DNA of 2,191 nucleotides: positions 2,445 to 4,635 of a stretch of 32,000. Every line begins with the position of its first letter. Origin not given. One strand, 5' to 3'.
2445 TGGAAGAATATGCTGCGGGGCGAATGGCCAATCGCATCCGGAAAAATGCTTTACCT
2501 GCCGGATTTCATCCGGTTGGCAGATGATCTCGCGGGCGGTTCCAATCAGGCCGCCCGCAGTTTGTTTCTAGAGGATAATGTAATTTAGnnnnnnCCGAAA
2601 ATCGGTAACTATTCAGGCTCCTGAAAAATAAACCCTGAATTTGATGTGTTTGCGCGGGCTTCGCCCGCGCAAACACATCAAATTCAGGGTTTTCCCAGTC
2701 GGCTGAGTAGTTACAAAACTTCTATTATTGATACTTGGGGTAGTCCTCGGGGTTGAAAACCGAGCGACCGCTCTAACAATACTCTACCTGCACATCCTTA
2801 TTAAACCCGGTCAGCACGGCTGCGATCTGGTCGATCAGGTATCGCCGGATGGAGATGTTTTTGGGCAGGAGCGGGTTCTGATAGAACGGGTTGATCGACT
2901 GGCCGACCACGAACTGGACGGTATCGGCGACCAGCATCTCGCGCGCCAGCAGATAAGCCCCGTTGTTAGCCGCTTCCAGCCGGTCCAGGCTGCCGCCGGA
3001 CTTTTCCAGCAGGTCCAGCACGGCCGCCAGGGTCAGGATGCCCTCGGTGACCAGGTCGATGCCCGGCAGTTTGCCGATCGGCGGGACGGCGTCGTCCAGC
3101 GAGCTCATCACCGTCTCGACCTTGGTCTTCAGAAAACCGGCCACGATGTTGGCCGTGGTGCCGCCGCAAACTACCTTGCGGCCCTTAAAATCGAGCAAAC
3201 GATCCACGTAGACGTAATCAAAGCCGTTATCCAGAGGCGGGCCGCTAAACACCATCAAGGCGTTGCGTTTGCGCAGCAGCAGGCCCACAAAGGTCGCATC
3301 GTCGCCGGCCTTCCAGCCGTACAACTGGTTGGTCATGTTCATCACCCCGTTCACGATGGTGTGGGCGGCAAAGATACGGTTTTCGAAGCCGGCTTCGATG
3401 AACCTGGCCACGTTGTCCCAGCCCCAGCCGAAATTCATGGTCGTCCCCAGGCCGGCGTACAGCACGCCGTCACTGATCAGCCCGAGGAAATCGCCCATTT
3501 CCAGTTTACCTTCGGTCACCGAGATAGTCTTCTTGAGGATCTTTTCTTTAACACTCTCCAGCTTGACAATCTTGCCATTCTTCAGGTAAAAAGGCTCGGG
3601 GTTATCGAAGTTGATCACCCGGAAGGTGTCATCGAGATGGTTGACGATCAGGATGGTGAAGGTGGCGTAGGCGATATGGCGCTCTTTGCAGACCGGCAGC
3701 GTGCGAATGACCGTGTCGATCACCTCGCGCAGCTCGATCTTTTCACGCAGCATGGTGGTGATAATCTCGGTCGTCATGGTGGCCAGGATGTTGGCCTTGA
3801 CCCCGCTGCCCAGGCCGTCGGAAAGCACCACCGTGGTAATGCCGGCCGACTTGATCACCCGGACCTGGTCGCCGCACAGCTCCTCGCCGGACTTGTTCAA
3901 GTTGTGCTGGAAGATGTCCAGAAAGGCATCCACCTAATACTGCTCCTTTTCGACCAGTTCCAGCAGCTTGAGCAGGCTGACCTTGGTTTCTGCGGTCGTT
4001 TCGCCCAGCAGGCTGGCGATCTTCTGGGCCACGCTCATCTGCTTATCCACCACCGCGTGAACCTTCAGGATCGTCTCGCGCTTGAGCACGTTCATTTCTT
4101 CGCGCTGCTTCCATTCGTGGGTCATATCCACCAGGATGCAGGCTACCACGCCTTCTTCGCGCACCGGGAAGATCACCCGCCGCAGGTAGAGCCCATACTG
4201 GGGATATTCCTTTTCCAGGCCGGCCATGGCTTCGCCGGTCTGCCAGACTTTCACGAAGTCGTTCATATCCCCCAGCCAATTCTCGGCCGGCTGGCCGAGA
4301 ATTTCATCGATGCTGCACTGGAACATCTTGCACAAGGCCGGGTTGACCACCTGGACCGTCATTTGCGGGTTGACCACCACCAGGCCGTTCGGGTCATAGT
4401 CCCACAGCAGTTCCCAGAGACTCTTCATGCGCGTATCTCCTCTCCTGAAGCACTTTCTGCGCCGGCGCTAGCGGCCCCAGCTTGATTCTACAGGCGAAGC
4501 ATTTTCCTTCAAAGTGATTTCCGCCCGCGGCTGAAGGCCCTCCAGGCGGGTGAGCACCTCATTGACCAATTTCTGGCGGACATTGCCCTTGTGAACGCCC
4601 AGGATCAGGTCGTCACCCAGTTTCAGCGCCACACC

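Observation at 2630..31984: Family of long perfect palindromes sharing a GC-TTC-GC (or G-AAA-C) apex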

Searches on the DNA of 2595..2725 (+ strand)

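Call 65: search_dna_similar(query=window:2595-2725:+, collection=plasmids, mode=distant, max_evalue=0.001, max_rows=10)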
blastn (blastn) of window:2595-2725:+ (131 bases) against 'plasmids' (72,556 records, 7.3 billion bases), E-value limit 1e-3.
No match.

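Call 66: search_dna_similar(query=window:2595-2725:+, collection=phages, mode=distant, max_evalue=0.001, max_rows=10)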
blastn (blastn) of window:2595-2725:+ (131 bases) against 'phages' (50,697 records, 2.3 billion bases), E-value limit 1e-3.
No match.

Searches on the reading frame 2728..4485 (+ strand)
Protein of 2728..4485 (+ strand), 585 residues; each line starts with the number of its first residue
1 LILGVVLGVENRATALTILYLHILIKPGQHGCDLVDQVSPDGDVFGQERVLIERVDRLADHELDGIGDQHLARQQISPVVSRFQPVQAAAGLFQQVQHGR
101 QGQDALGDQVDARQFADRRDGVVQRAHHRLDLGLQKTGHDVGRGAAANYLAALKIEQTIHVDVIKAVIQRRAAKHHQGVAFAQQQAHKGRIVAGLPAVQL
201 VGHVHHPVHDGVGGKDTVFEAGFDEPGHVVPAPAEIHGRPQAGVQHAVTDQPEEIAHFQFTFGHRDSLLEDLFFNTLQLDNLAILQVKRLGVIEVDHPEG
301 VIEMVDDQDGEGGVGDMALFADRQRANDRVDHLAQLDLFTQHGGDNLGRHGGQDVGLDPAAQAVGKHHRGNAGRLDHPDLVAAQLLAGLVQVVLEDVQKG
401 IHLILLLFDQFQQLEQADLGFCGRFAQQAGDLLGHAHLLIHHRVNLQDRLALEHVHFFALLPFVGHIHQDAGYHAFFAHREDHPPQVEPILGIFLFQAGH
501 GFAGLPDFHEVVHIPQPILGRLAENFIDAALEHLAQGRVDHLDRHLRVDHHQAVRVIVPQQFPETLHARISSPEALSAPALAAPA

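Call 9: search_protein_families(library=pfam, proteins=[window:2728-4485:+])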
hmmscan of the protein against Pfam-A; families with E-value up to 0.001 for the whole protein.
window:2728-4485:+ (585 aa): 0 families

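Call 38: search_protein_families(library=pfam, max_evalue=0.01, proteins=[window:2728-4485:+])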
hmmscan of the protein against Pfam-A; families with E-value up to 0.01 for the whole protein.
window:2728-4485:+ (585 aa): 0 families
